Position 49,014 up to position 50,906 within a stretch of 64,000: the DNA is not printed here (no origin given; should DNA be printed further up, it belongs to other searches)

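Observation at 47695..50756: Minus-strand unit: B12-radical SAM enzyme, 7Fe ferredoxin and uncharacterised membrane proteins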

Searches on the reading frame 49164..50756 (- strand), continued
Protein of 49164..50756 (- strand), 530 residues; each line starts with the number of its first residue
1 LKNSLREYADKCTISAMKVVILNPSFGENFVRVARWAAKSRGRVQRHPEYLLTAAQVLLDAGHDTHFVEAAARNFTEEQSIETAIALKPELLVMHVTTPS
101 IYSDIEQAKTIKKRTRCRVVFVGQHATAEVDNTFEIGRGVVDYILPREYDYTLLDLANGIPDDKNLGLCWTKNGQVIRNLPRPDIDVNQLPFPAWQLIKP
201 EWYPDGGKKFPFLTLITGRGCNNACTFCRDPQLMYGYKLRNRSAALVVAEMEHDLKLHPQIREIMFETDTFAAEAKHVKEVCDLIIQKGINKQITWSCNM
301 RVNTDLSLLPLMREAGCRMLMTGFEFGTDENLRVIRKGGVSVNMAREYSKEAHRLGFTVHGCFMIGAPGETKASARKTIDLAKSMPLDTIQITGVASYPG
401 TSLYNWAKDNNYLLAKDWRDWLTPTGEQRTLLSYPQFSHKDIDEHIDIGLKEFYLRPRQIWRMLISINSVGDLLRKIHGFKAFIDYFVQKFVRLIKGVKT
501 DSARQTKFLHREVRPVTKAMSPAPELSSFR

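Call 32: search_protein_families(library=ncbifam, proteins=[P0241, P0243, P0244, P0397, P0247, P0251, P0254, P0255, P0256, P0258], max_evalue=1e-40)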
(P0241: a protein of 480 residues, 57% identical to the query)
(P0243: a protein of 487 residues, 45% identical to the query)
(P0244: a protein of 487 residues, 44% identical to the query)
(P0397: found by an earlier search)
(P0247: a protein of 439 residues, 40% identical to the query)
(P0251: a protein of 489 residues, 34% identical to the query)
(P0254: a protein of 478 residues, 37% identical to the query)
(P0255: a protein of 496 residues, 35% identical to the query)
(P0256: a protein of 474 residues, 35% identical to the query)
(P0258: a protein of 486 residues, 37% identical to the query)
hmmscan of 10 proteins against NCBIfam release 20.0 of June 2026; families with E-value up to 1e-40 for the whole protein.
P0241 (480 aa): 1 family
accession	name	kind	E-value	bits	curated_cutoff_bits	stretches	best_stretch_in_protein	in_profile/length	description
TIGR03471.1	HpnJ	equivalog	2.5e-104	349.8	577.6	1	6-473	6-470/472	hopanoid biosynthesis associated radical SAM protein HpnJ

P0243 (487 aa): 1 family
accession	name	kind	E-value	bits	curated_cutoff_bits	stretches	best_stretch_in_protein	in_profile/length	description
TIGR03471.1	HpnJ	equivalog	4.7e-104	348.9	577.6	1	13-475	15-470/472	hopanoid biosynthesis associated radical SAM protein HpnJ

P0244 (487 aa): 1 family
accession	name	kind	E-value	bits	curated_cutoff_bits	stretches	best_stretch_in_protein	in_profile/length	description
TIGR03471.1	HpnJ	equivalog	1.9e-86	290.8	577.6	1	5-477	5-471/472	hopanoid biosynthesis associated radical SAM protein HpnJ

P0397 (479 aa): 1 family
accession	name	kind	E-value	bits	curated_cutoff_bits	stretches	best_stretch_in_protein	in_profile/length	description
TIGR03471.1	HpnJ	equivalog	1.4e-77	261.6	577.6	1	2-478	2-470/472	hopanoid biosynthesis associated radical SAM protein HpnJ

P0247 (439 aa): 2 families
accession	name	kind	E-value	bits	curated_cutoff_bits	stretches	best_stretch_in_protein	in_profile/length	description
TIGR03471.1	HpnJ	equivalog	4.7e-95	319.2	577.6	1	15-435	49-466/472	hopanoid biosynthesis associated radical SAM protein HpnJ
TIGR02026.1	BchE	equivalog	8.3e-42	143.7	481.35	1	7-418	33-442/497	magnesium-protoporphyrin IX monomethyl ester anaerobic oxidative cyclase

P0251 (489 aa): 1 family
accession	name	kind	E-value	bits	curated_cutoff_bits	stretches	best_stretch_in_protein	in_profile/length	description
TIGR03471.1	HpnJ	equivalog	1.6e-121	406.5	577.6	1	1-479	1-467/472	hopanoid biosynthesis associated radical SAM protein HpnJ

P0254 (478 aa): 4 families
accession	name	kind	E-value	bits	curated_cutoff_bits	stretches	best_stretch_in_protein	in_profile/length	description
TIGR03471.1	HpnJ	equivalog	8.3e-109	364.6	577.6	1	1-474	1-465/472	hopanoid biosynthesis associated radical SAM protein HpnJ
TIGR02026.1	BchE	equivalog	5.3e-53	180.6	481.35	1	23-444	13-430/497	magnesium-protoporphyrin IX monomethyl ester anaerobic oxidative cyclase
NF050148.1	rSAM_ApyD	equivalog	1.1e-47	162.8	750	1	28-396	21-394/645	RiPP biosynthesis radical SAM protein ApyD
TIGR04479.1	bcpD_PhpK_rSAM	subfamily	2.5e-43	148.2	600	1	127-374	175-410/504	PhpK family radical SAM P-methyltransferase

P0255 (496 aa): 1 family
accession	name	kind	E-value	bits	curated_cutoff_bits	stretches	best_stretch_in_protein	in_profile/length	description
TIGR03471.1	HpnJ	equivalog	6.6e-105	351.7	577.6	1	5-478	5-463/472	hopanoid biosynthesis associated radical SAM protein HpnJ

P0256 (474 aa): 1 family
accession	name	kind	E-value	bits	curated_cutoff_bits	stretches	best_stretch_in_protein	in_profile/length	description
TIGR03471.1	HpnJ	equivalog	1.1e-116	390.6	577.6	1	3-473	1-468/472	hopanoid biosynthesis associated radical SAM protein HpnJ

P0258 (486 aa): 3 families
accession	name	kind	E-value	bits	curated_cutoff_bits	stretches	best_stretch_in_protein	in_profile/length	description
TIGR03471.1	HpnJ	equivalog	3.8e-130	434.9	577.6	1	18-460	20-450/472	hopanoid biosynthesis associated radical SAM protein HpnJ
TIGR02026.1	BchE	equivalog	1.2e-44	153.1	481.35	1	30-401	19-392/497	magnesium-protoporphyrin IX monomethyl ester anaerobic oxidative cyclase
TIGR04479.1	bcpD_PhpK_rSAM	subfamily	5.4e-41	140.5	600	0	124-381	172-416/504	PhpK family radical SAM P-methyltransferase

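Call 44: search_dna_similar(query=window:49164-50708:-, collection=plasmids, mode=protein, max_rows=25, max_evalue=1e-20)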
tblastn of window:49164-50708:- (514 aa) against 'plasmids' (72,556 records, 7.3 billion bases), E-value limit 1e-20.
Records with a match: 29; places in all: 29; records where one place covers at least 80% of the query: 27.
Best place of each record, by identity: <60% 29.
By first word of the organism name: Mycetohabitans 9; Paraburkholderia 4; Caballeronia 3; Lawsonia 3; Streptomyces 3; Burkholderia 2; Methylobacterium 1; Solidesulfovibrio 1; Eleftheria 1; Clostridium 1; and 1 more.
By predicted mobility (MOB-suite, as given by PLSDB): non-mobilizable 21; mobilizable 7; conjugative 1.
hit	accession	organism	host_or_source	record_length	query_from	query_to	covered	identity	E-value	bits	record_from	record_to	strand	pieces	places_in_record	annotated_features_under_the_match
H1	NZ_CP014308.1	Burkholderia sp. PAMC 26561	single cell,lichen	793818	1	468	91%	32.6%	1e-65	238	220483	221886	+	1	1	hpnJ: hopanoid biosynthesis associated radical SAM protein HpnJ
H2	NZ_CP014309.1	Burkholderia sp. PAMC 26561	single cell,lichen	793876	1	468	91%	32.6%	1e-65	238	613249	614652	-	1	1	hpnJ: hopanoid biosynthesis associated radical SAM protein HpnJ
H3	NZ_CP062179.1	Mycetohabitans endofungorum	Rhizopus microsporus,bacterial ...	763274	1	477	93%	31.9%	4e-64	233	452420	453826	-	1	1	hpnJ: hopanoid biosynthesis associated radical SAM protein HpnJ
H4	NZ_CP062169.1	Mycetohabitans endofungorum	Rhizopus microsporus,bacterial ...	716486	1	477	93%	31.9%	5e-64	233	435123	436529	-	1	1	hpnJ: hopanoid biosynthesis associated radical SAM protein HpnJ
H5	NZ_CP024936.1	Paraburkholderia graminis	soil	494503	1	460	89%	33.0%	8e-69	247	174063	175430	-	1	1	hpnJ: hopanoid biosynthesis associated radical SAM protein HpnJ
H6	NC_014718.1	Mycetohabitans rhizoxinica HKI 454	-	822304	1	460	89%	33.0%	3e-64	233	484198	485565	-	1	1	hpnJ: hopanoid biosynthesis associated radical SAM protein HpnJ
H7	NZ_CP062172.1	Mycetohabitans rhizoxinica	Rhizopus microsporus,bacterial ...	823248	1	460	89%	33.0%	3e-64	233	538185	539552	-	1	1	hpnJ: hopanoid biosynthesis associated radical SAM protein HpnJ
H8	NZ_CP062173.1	Mycetohabitans rhizoxinica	Rhizopus microsporus,bacterial ...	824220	1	460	89%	33.0%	5e-64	233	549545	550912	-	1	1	hpnJ: hopanoid biosynthesis associated radical SAM protein HpnJ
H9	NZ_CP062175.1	Mycetohabitans rhizoxinica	Rhizopus microsporus,bacterial culture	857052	1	460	89%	33.0%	5e-64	233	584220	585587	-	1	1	hpnJ: hopanoid biosynthesis associated radical SAM protein HpnJ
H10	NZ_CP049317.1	Caballeronia sp. SBC2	whole organism,soil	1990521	1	468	91%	32.2%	7e-66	238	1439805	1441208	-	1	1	none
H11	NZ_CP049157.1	Caballeronia sp. SBC1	whole organism,soil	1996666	1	468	91%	32.2%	7e-66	238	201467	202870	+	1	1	none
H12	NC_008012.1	Lawsonia intracellularis PHE/MN1-00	Sus scrofa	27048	1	468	91%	32.1%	4e-73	259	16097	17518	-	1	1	radical SAM protein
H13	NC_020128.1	Lawsonia intracellularis N343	-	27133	1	468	91%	32.1%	4e-73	259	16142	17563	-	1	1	radical SAM protein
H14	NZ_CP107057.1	Lawsonia intracellularis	-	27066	1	468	91%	32.1%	5e-73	259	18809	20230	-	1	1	radical SAM protein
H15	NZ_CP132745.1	Mycetohabitans endofungorum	-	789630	1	460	89%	32.2%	5e-64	233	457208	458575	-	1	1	hpnJ: hopanoid biosynthesis associated radical SAM protein HpnJ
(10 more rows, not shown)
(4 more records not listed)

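Call 45: search_solved_structures(query=window:49164-50708:-, max_evalue=0.001)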
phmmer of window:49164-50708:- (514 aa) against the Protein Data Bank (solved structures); distinct sequences matched with E-value up to 0.001: 2.
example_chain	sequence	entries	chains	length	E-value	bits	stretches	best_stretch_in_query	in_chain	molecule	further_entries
6fd2_B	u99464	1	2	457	5.1e-18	68.4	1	10-397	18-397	Putative apramycin biosynthetic oxidoreductase 4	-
9ccb_A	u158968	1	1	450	1.2e-07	34.2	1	199-391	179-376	Radical SAM core domain-containing protein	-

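Call 46: get_annotated_region(hit=H5, flank=5000)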
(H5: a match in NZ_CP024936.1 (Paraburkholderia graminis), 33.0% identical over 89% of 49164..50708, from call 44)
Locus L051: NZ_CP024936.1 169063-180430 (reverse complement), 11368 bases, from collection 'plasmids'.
description: Paraburkholderia graminis strain PHS1 plasmid pPHS1_P, complete sequence
organism: Paraburkholderia graminis (NCBI taxid 60548)
taxonomy: Bacteria; Pseudomonadota; Betaproteobacteria; Burkholderiales; Burkholderiaceae; Paraburkholderia; Paraburkholderia graminis
host: -; source: soil; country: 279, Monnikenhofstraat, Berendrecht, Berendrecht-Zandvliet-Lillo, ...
typing (MOB-suite, as given by PLSDB): conjugative; relaxase MOBP; mating-pair formation MPF_F
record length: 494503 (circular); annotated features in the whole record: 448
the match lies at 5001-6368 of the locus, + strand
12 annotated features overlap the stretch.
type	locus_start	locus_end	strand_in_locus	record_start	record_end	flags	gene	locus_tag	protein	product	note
CDS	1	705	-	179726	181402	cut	-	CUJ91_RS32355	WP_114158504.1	cation acetate symporter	GO:0006847 - plasma membrane acetate transport [Evidence IEA]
CDS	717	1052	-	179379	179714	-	-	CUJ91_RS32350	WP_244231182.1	DUF485 domain-containing protein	-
CDS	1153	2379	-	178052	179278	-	-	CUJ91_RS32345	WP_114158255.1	FAD binding domain-containing protein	-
CDS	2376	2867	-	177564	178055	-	-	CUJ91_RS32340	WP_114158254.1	VOC family protein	-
CDS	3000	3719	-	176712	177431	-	-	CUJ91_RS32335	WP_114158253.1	TetR/AcrR family transcriptional regulator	GO:0006355 - regulation of DNA-templated transcription [Evidence IEA]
CDS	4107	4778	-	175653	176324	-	-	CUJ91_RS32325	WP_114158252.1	IS6 family transposase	-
CDS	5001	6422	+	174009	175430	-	hpnJ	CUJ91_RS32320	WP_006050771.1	hopanoid biosynthesis associated radical SAM protein HpnJ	-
CDS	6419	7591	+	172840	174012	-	hpnI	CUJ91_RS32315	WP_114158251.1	bacteriohopanetetrol glucosamine biosynthesis glycosyltransferase HpnI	-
CDS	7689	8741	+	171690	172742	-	-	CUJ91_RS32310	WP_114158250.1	lysylphosphatidylglycerol synthase domain-containing protein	-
CDS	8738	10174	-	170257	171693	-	-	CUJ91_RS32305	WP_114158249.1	ATP-binding protein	-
CDS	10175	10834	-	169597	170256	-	-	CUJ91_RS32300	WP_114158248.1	response regulator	GO:0000160 - phosphorelay signal transduction system [Evidence IEA]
CDS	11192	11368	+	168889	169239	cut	-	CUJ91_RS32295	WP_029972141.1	hypothetical protein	-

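Call 47: get_annotated_region(hit=H12, flank=7000)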
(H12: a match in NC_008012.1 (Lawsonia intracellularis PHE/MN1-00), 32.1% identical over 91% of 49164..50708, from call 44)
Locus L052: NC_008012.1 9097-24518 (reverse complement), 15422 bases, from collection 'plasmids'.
description: Lawsonia intracellularis PHE/MN1-00 plasmid 1, complete sequence
organism: Lawsonia intracellularis PHE/MN1-00 (NCBI taxid 363253)
taxonomy: Bacteria; Thermodesulfobacteriota; Desulfovibrionia; Desulfovibrionales; Desulfovibrionaceae; Lawsonia; Lawsonia intracellularis; Lawsonia intracellularis PHE/MN1-00
host: -; source: Sus scrofa; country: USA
typing (MOB-suite, as given by PLSDB): non-mobilizable; replicon rep_cluster_1701
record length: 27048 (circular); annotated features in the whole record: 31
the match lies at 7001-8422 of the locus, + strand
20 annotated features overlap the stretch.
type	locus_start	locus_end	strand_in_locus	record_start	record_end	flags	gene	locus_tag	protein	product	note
CDS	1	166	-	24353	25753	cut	-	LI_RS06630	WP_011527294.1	DUF2142 domain-containing protein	-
CDS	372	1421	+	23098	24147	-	-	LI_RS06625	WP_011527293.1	hypothetical protein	-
CDS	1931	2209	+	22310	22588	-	-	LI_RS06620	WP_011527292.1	type II toxin-antitoxin system Phd/YefM family antitoxin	-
CDS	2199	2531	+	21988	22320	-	-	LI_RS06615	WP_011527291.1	type II toxin-antitoxin system RelE/ParE family toxin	GO:0030541 - plasmid partitioning [Evidence IEA]; GO:0051290 - protein heterotetramerization [Evidence IEA]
CDS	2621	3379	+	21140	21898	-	-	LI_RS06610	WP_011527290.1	glycosyltransferase family 2 protein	-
CDS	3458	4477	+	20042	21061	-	galE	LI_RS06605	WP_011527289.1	UDP-glucose 4-epimerase GalE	GO:0006012 - galactose metabolic process [Evidence IEA]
CDS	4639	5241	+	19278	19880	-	-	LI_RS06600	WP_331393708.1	glycosyltransferase family 2 protein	-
CDS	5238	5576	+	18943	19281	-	-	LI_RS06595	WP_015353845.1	DUF2304 family protein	-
CDS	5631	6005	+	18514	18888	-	-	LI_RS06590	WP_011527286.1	DUF2304 domain-containing protein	-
CDS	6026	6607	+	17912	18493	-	-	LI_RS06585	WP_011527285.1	SIS domain-containing protein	-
CDS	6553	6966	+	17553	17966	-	-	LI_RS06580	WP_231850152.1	hypothetical protein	-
CDS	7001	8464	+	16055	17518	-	-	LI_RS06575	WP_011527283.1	radical SAM protein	-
CDS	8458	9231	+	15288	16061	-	-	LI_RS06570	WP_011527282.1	class I SAM-dependent methyltransferase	-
CDS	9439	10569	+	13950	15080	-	-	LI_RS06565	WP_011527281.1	radical SAM protein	-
CDS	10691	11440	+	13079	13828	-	-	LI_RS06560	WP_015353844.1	class I SAM-dependent methyltransferase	-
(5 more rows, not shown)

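Call 61: search_protein_families(library=pfam, proteins=[L002:7699-8070:+], max_evalue=0.001)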
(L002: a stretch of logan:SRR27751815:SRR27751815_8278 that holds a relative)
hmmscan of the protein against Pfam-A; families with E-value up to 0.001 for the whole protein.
L002:7699-8070:+ (123 aa): 11 families
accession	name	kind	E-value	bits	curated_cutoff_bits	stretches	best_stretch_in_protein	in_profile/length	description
PF14697.11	Fer4_21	-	3.9e-12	46.5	35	2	25-53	28-57/59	4Fe-4S dicluster domain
PF12838.12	Fer4_7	-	2.4e-11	44.4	27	2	37-86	1-49/52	4Fe-4S dicluster domain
PF00037.32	Fer4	-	8.1e-10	38.6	21.1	1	32-53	2-23/24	4Fe-4S binding domain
PF12797.12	Fer4_2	-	3.3e-09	36.5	24.5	1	32-50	4-22/22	4Fe-4S binding domain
PF13187.11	Fer4_9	-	3.7e-07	30.5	27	2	37-87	1-49/52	4Fe-4S dicluster domain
PF12800.12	Fer4_4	-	4.9e-06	26.9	24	1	36-50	2-16/17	4Fe-4S binding domain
PF12837.12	Fer4_6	-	5.3e-06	26.6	25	0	30-53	1-24/24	4Fe-4S binding domain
PF25160.1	LdpA_Fe-S-bd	-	6.4e-06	26.3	27.6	1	33-55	23-45/49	LdpA Fe-S cluster-binding domain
PF13183.11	Fer4_8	-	7.6e-06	26.8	27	0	33-51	49-67/68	4Fe-4S dicluster domain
PF13237.11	Fer4_10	-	1.1e-05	25.7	25.5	1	32-85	3-52/53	4Fe-4S dicluster domain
PF13484.11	Fer4_16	-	0.00017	22.7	30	0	18-51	33-66/66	4Fe-4S double cluster binding domain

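Call 62: search_protein_families(library=ncbifam, proteins=[L002:7699-8070:+], max_evalue=0.001)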
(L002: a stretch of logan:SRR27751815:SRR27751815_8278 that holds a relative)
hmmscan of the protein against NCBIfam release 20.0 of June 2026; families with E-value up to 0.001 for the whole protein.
L002:7699-8070:+ (123 aa): 48 families (the best 25 are shown)
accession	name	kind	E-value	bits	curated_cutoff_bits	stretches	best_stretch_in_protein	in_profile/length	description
TIGR02936.1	fdxN_nitrog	equivalog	4.9e-10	39.4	80.55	1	19-54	53-88/91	ferredoxin III, nif-specific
TIGR01944.1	rnfB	subfamily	1.1e-09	38.1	68.7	1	21-98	98-165/190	RnfABCDGE type electron transport complex subunit B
TIGR02179.1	PorD_KorD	subfamily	3.6e-09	36.6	60.05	1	30-97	19-76/78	2-oxoacid:acceptor oxidoreductase, delta subunit, pyruvate/2-ketoisovalerate family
NF003475.0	PRK05113.1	equivalog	3.7e-08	33.4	203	1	19-110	96-177/190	electron transport complex subunit RsxB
NF040864.1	HgcB_ferredoxin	equivalog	2e-07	30.7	99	0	26-54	34-62/93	mercury methylation ferredoxin HgcB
TIGR01971.1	NuoI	subfamily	2.7e-07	30.2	113.05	0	73-107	42-78/121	NADH-quinone oxidoreductase, chain I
NF005415.0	PRK06991.1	equivalog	4.7e-07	29.7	281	1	27-62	106-141/284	electron transport complex subunit RsxB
NF042909.1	FMH_DH_FwdF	exception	5.5e-07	29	375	1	33-100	135-202/336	tungsten-dependent formylmethanofuran dehydrogenase subunit FwdF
NF045874.1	Vhu_polyferre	exception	7.2e-07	28.3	600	1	14-93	104-174/381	F420-non-reducing hydrogenase associated-polyferredoxin VhuB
NF040612.1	F420_dehyd_FpoI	exception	1.8e-06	27.8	180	0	16-54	22-60/135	F420H2 dehydrogenase subunit FpoI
NF004536.0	PRK05888.1-1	equivalog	2.6e-06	26.9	212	1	35-89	57-113/180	NADH-quinone oxidoreductase subunit NuoI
TIGR02700.1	flavo_MJ0208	hypoth_equivalog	3.6e-06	26.4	251.35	1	22-88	134-192/234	dihydromethanopterin reductase (acceptor)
NF004537.0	PRK05888.1-3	equivalog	3.9e-06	26.5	163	0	19-54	97-131/204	NADH-quinone oxidoreductase subunit NuoI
TIGR04395.1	cutC_activ_rSAM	equivalog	4.4e-06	26.2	360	1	28-90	46-103/309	choline TMA-lyase-activating enzyme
TIGR02512.1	FeFe_hydrog_A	subfamily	5.7e-06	25.4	405.95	0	18-55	32-69/375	[FeFe] hydrogenase, group A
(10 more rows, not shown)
